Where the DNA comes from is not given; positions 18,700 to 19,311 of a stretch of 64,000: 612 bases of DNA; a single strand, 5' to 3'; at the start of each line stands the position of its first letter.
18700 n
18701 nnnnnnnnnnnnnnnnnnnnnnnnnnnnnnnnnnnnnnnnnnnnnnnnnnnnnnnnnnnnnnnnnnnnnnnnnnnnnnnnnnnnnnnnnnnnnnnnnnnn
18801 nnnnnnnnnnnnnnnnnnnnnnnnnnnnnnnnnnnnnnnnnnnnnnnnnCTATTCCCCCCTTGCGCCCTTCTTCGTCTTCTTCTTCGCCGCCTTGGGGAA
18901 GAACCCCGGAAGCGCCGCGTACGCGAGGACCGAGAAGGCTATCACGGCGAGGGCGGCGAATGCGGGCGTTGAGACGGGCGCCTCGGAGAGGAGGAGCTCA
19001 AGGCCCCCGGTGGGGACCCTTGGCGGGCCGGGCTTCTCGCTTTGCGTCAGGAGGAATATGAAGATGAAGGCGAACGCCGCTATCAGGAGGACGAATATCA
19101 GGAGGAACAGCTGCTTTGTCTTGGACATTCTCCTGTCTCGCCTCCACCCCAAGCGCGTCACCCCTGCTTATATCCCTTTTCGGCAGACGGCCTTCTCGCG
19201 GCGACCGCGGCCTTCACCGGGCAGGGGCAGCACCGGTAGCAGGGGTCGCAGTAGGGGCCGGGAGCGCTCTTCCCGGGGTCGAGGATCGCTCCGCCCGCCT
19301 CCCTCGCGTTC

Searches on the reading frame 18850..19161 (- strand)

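Call 77: search_protein_families(library=pfam, proteins=[window:18850-19161:-], max_evalue=0.01)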
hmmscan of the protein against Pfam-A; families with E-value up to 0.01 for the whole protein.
window:18850-19161:- (103 aa): 1 family
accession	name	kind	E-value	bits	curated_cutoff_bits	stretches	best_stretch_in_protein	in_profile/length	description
PF11992.13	TgpA_N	-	0.0042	16.6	30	1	17-89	123-186/333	TgpA N-terminal domain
